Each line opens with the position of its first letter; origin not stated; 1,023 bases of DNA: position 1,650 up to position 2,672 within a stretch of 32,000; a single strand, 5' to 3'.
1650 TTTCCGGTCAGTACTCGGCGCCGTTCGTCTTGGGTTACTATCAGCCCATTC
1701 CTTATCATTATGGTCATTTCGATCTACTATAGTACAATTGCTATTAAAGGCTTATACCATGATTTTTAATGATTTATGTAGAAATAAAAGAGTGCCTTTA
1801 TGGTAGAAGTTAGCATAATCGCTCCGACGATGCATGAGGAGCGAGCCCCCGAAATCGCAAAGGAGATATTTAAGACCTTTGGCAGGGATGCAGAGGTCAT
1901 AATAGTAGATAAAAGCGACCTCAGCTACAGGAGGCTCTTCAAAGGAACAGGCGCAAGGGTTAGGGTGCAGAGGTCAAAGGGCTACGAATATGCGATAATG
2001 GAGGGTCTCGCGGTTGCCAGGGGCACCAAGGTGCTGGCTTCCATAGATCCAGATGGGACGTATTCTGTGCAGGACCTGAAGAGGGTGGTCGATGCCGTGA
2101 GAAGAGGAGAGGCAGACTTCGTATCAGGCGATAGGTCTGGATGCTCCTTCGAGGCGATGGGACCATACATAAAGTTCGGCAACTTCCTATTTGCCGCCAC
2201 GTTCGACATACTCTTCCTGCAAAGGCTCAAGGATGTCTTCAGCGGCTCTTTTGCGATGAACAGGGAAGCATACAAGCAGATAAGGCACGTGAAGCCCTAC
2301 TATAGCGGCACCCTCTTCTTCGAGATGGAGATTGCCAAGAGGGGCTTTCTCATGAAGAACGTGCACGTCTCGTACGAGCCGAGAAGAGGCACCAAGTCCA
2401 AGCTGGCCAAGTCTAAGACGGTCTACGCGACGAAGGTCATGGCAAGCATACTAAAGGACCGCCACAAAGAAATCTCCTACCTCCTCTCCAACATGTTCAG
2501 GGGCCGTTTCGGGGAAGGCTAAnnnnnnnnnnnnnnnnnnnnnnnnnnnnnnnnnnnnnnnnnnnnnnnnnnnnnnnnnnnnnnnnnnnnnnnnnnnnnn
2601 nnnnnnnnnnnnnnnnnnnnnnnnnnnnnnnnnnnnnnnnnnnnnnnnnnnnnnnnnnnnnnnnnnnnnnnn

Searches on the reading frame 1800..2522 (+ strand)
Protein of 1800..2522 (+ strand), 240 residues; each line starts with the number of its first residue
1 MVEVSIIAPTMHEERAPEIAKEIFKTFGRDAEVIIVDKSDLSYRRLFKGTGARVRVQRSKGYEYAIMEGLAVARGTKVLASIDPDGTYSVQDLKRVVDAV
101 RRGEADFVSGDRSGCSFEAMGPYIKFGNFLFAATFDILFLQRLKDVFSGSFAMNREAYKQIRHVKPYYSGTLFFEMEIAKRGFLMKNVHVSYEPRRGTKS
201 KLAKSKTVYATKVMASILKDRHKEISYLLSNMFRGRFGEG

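Call 3: search_protein_families(library=pfam, proteins=[window:1800-2522:+], max_evalue=0.01)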
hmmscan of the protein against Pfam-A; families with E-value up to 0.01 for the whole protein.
window:1800-2522:+ (240 aa): 1 family
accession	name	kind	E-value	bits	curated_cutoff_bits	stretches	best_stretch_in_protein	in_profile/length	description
PF00535.33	Glycos_transf_2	-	9.6e-09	35.8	23.3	1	5-161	1-167/168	Glycosyl transferase family 2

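Call 8: search_protein_families(library=ncbifam, proteins=[window:1800-2522:+], max_evalue=0.01)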
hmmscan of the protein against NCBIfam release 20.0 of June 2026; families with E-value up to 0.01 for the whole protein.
window:1800-2522:+ (240 aa): 3 families
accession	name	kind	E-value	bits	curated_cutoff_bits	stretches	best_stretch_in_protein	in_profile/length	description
TIGR04182.1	glyco_TIGR04182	equivalog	3.4e-24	85.8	325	1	3-204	1-203/293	S-layer glycoprotein N-glycosyltransferase AglJ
NF041391.1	DPhHxTase_Halo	equivalog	1.3e-22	79.8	375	1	19-202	13-192/213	dolichyl-phosphate hexose transferase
NF058614.1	PPMAGASynPpgS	equivalog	1.4e-05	24.7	370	1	6-117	4-118/226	polyprenyl-phospho-N-acetylgalactosaminyl synthase PpgS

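Call 9: search_protein_families(library=padloc, proteins=[window:1800-2522:+], max_evalue=0.01)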
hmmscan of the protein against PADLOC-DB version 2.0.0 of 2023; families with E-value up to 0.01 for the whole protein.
window:1800-2522:+ (240 aa): 0 families

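Call 11: find_encoding_contigs(protein=window:1800-2522:+, flank=10000, max_places=6)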
Protein window:1800-2522:+ (240 aa): 1 contig read that carries it; 1 place shown.
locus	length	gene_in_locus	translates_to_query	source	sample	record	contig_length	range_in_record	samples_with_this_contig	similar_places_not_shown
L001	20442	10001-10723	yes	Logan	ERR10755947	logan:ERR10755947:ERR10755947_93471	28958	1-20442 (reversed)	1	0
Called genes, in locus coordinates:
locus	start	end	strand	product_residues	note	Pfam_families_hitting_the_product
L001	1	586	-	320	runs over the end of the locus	PF01073:3Beta_HSD, PF01370:Epimerase, PF02719:Polysacc_synt_2, PF04321:RmlD_sub_bind, PF16363:GDP_Man_Dehyd, PF07993:NAD_binding_4 (weak)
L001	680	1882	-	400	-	PF13692:Glyco_trans_1_4 (weak)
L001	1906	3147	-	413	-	PF13692:Glyco_trans_1_4 (faint)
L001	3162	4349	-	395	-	PF00155:Aminotran_1_2 (weak), PF00266:Aminotran_5 (weak), PF01041:DegT_DnrJ_EryC1, PF01212:Beta_elim_lyase (weak)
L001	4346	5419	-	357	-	PF00534:Glycos_transf_1, PF13692:Glyco_trans_1_4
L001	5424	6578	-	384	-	PF00534:Glycos_transf_1, PF13692:Glyco_trans_1_4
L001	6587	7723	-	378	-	-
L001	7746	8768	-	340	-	PF00535:Glycos_transf_2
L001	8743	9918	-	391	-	PF01979:Amidohydro_1, PF07969:Amidohydro_3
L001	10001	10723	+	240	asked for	PF00535:Glycos_transf_2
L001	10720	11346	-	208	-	-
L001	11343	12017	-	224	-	PF08843:AbiEii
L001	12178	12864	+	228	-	PF00535:Glycos_transf_2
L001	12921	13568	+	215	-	PF08843:AbiEii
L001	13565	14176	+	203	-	-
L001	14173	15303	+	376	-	PF13439:Glyco_transf_4, PF20706:GT4-conflict, PF00534:Glycos_transf_1, PF13692:Glyco_trans_1_4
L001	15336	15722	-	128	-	-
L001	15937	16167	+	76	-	PF01191:RNA_pol_Rpb5_C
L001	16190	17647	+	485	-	PF04563:RNA_pol_Rpb2_1, PF04561:RNA_pol_Rpb2_2, PF04565:RNA_pol_Rpb2_3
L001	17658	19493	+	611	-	PF04566:RNA_pol_Rpb2_4, PF04567:RNA_pol_Rpb2_5, PF00562:RNA_pol_Rpb2_6, PF04560:RNA_pol_Rpb2_7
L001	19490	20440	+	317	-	?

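Call 12: find_homologous_proteins(query=window:1800-2522:+, max_evalue=1e-10)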
Query window:1800-2522:+ (240 aa): 26 proteins with E <= 1e-10 among 437 candidates.
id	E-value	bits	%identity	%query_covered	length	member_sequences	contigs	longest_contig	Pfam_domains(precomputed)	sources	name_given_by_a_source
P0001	1.1e-121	423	78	100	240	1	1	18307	PF00535.33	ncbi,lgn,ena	-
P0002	2.4e-121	422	80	100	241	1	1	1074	PF00535.33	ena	-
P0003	1.1e-120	420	79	100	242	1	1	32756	PF00535.33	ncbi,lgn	-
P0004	1.7e-120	419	80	100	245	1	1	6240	PF00535.33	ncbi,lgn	-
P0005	2.3e-120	418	79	100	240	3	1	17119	PF00535.33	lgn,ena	-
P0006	1.5e-116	406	76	100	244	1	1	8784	PF00535.33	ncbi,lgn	-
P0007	1.3e-115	403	76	99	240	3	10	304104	PF00535.33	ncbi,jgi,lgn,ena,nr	ncbi:MAG: glycosyltransferase [Candidatus Marsarchaeota archaeon]|jgi:glycosyltransferase involved i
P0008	4.4e-113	395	74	100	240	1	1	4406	PF00535.33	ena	-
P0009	6.5e-103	361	71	99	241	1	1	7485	PF00535.33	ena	-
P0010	2.0e-98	347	68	99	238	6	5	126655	PF00535.33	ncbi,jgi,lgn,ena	jgi:glycosyltransferase involved in cell wall biosynthesis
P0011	4.6e-96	339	66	100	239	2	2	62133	PF00535.33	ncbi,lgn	-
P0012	4.4e-94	333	65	99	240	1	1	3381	PF00535.33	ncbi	-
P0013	7.2e-92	325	64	98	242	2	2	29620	PF00535.33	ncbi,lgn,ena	-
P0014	8.0e-90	319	62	99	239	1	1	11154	PF00535.33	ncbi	-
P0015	1.4e-77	279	97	56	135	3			PF00535.33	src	-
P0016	1.7e-56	210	49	89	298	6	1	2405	PF00535.33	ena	-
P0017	6.4e-56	208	44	94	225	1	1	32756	PF00535.33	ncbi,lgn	-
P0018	4.1e-55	205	49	89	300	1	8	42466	PF00535.33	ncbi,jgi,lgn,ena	jgi:glycosyltransferase involved in cell wall biosynthesis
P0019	4.7e-54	202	47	89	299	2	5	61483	PF00535.33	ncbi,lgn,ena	-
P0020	8.9e-53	197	48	88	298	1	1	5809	PF00535.33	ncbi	ncbi:MAG: glycosyltransferase [Candidatus Micrarchaeaceae archaeon]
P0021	9.2e-53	197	46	89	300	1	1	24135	PF00535.33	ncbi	-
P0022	2.0e-52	196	48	88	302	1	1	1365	PF00535.33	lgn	-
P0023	8.9e-48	181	43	92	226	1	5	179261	PF00535.33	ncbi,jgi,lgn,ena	jgi:dolichol-phosphate mannosyltransferase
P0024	2.4e-43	167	48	78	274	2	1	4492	PF00535.33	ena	-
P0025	7.5e-42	162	43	88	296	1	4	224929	PF00535.33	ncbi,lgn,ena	-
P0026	3.5e-18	84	36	82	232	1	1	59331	PF13641.13,PF00535.33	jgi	jgi:glycosyltransferase involved in cell wall biosynthesis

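Call 13: find_encoding_contigs(protein=P0007, flank=8000, max_places=4)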
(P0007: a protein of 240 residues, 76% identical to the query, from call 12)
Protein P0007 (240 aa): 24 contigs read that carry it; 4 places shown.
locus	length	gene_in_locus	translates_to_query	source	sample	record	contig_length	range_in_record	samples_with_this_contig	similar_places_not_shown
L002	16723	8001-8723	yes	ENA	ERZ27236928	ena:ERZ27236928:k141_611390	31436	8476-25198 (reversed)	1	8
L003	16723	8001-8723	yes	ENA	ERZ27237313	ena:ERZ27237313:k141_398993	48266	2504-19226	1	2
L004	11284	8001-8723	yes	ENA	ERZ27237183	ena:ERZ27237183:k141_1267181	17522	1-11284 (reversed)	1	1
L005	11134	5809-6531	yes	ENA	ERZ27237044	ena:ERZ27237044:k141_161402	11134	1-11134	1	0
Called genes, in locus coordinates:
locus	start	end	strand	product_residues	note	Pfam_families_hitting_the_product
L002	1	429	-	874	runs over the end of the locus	PF13385:Laminin_G_3, PF00354:Pentaxin (faint), PF13385:Laminin_G_3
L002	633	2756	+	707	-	PF04851:ResIII, PF00270:DEAD, PF00271:Helicase_C, PF21280:Helicase_dom4_arc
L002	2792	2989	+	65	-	PF00808:CBFD_NFYB_HMF, PF02291:TFIID-31kDa (faint), PF00125:Histone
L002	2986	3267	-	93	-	-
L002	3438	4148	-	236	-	PF04402:SIMPL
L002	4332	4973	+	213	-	-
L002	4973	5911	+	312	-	-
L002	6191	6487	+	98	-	PF04434:SWIM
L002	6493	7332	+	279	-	PF02086:MethyltransfD12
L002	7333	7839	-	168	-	-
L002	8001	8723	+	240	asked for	PF00535:Glycos_transf_2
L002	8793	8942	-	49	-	-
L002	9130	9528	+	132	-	-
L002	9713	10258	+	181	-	PF01923:Cob_adeno_trans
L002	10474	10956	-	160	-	PF04079:SMC_ScpB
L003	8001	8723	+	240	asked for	PF00535:Glycos_transf_2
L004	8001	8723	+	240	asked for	PF00535:Glycos_transf_2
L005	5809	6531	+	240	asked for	PF00535:Glycos_transf_2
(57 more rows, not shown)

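Call 14: find_encoding_contigs(protein=P0010, flank=8000, max_places=4)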
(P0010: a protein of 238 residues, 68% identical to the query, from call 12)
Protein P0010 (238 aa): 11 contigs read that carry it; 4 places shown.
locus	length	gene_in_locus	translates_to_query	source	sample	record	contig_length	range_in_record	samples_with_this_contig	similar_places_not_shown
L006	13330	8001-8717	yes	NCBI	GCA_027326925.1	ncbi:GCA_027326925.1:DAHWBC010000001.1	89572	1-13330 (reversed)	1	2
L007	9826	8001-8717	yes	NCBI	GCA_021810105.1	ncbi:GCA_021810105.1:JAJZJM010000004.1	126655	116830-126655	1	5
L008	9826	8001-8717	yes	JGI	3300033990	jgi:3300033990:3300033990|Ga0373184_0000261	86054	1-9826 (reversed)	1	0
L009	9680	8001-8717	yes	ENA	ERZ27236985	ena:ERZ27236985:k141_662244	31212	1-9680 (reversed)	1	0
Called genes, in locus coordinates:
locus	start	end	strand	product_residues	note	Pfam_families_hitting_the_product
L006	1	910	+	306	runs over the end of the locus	PF05050:Methyltransf_21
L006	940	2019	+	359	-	PF13439:Glyco_transf_4 (weak), PF00534:Glycos_transf_1, PF13692:Glyco_trans_1_4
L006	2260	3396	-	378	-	PF13692:Glyco_trans_1_4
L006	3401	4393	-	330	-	PF00535:Glycos_transf_2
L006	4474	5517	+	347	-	PF00288:GHMP_kinases_N (weak)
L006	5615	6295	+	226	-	PF00535:Glycos_transf_2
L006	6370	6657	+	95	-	-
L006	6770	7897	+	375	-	PF13439:Glyco_transf_4, PF20706:GT4-conflict, PF00534:Glycos_transf_1, PF13692:Glyco_trans_1_4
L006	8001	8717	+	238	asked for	PF00535:Glycos_transf_2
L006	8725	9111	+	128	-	-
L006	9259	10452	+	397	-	PF12323:HTH_OrfB_IS605, PF01385:OrfB_IS605, PF07282:Cas12f1-like_TNB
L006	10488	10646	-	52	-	-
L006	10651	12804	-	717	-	PF02359:CDC48_N, PF02933:CDC48_2, PF05496:RuvB_N (weak), PF00004:AAA, PF17862:AAA_lid_3, PF00004:AAA, PF23902:AAA_lid_PRS2_C (weak), PF17862:AAA_lid_3, +20 more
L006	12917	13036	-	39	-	-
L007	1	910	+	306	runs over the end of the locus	PF05050:Methyltransf_21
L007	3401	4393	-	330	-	PF00535:Glycos_transf_2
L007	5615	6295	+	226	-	PF00535:Glycos_transf_2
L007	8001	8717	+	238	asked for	PF00535:Glycos_transf_2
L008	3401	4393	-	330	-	PF00535:Glycos_transf_2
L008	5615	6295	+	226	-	PF00535:Glycos_transf_2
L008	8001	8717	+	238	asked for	PF00535:Glycos_transf_2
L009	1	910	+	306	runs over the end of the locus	PF05050:Methyltransf_21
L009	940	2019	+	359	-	PF13439:Glyco_transf_4 (weak), PF00534:Glycos_transf_1, PF13692:Glyco_trans_1_4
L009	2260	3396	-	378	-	PF13692:Glyco_trans_1_4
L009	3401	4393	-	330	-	PF00535:Glycos_transf_2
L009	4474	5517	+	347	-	PF00288:GHMP_kinases_N (weak)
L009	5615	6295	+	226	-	PF00535:Glycos_transf_2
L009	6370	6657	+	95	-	-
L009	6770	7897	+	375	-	PF13439:Glyco_transf_4, PF20706:GT4-conflict, PF00534:Glycos_transf_1, PF13692:Glyco_trans_1_4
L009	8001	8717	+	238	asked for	PF00535:Glycos_transf_2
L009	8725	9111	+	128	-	-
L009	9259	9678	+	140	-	?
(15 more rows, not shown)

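Call 15: find_encoding_contigs(protein=P0003, flank=8000, max_places=3)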
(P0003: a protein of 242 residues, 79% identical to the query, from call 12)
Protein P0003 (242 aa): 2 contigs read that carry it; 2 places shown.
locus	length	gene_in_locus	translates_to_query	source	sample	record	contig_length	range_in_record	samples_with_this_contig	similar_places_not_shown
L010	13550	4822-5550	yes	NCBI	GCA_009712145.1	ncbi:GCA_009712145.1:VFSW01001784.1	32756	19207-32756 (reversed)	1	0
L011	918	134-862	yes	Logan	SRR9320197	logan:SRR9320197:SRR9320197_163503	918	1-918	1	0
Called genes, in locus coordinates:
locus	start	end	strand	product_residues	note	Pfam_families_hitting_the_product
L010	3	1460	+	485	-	?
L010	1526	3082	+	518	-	PF01637:ATPase_2, PF13191:AAA_16, PF13173:AAA_14, PF13401:AAA_22 (weak), PF03008:DUF234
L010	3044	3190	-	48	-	-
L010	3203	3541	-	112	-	PF01050:MannoseP_isomer, PF07883:Cupin_2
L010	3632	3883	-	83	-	PF10049:DUF2283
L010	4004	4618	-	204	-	PF08843:AbiEii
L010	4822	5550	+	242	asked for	PF00535:Glycos_transf_2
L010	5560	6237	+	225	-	PF00535:Glycos_transf_2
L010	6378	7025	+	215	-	PF08843:AbiEii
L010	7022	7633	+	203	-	-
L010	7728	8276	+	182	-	PF01909:NTP_transf_2, PF18765:Polbeta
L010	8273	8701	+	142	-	PF05168:HEPN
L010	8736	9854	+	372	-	PF13439:Glyco_transf_4, PF13579:Glyco_trans_4_4 (weak), PF20706:GT4-conflict, PF00534:Glycos_transf_1, PF13692:Glyco_trans_1_4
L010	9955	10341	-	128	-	-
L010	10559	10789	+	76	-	PF01191:RNA_pol_Rpb5_C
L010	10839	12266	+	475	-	PF04563:RNA_pol_Rpb2_1, PF04561:RNA_pol_Rpb2_2, PF04565:RNA_pol_Rpb2_3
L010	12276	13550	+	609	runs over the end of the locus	PF04566:RNA_pol_Rpb2_4, PF04567:RNA_pol_Rpb2_5 (weak), PF00562:RNA_pol_Rpb2_6, PF04560:RNA_pol_Rpb2_7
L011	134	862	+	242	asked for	PF00535:Glycos_transf_2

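Call 25: find_encoding_contigs(protein=P0011, flank=8000, max_places=2)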
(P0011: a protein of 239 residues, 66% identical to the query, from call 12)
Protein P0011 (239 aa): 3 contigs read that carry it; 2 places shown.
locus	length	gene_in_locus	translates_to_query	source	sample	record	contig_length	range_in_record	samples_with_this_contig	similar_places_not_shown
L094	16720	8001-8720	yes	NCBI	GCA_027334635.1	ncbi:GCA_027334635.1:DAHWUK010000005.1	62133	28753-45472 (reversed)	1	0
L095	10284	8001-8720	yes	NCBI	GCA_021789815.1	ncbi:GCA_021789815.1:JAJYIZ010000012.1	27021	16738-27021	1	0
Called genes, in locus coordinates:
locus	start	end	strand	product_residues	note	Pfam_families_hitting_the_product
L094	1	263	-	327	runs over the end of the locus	-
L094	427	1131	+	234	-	PF00483:NTP_transferase, PF12804:NTP_transf_3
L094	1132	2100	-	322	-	PF00106:adh_short (weak), PF01073:3Beta_HSD, PF01370:Epimerase, PF02719:Polysacc_synt_2, PF04321:RmlD_sub_bind, PF05368:NmrA (weak), PF13460:NAD_binding_10 (weak), PF16363:GDP_Man_Dehyd, +1 more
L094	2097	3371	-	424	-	PF08421:Methyltransf_13, PF13489:Methyltransf_23, PF08484:Methyltransf_14, PF22674:C2185-like_N (weak)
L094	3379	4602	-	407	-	PF13692:Glyco_trans_1_4 (weak)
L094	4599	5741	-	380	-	PF00534:Glycos_transf_1, PF13692:Glyco_trans_1_4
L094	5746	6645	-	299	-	-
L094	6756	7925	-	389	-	PF01979:Amidohydro_1, PF07969:Amidohydro_3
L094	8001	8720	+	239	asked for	PF00535:Glycos_transf_2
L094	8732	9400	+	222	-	PF00535:Glycos_transf_2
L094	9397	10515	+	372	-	PF13439:Glyco_transf_4, PF13579:Glyco_trans_4_4 (faint), PF20706:GT4-conflict, PF00534:Glycos_transf_1, PF13692:Glyco_trans_1_4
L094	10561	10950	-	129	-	-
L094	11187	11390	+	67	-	PF01191:RNA_pol_Rpb5_C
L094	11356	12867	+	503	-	PF04563:RNA_pol_Rpb2_1, PF04561:RNA_pol_Rpb2_2, PF04565:RNA_pol_Rpb2_3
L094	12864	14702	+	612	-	PF04566:RNA_pol_Rpb2_4, PF04567:RNA_pol_Rpb2_5 (weak), PF00562:RNA_pol_Rpb2_6, PF04560:RNA_pol_Rpb2_7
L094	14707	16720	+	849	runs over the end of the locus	PF04997:RNA_pol_Rpb1_1, PF00623:RNA_pol_Rpb1_2, PF04983:RNA_pol_Rpb1_3, PF05000:RNA_pol_Rpb1_4, PF04998:RNA_pol_Rpb1_5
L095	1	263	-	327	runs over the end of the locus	-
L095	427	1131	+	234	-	PF00483:NTP_transferase, PF12804:NTP_transf_3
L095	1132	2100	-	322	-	PF00106:adh_short (weak), PF01073:3Beta_HSD, PF01370:Epimerase, PF02719:Polysacc_synt_2, PF04321:RmlD_sub_bind, PF05368:NmrA (weak), PF13460:NAD_binding_10 (weak), PF16363:GDP_Man_Dehyd, +1 more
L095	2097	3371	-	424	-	PF08421:Methyltransf_13, PF13489:Methyltransf_23, PF08484:Methyltransf_14, PF22674:C2185-like_N (weak)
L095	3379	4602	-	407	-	PF13692:Glyco_trans_1_4 (weak)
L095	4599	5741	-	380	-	PF00534:Glycos_transf_1, PF13692:Glyco_trans_1_4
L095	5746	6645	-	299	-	-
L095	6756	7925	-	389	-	PF01979:Amidohydro_1, PF07969:Amidohydro_3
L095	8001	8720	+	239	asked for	PF00535:Glycos_transf_2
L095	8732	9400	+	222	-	PF00535:Glycos_transf_2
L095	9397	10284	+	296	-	?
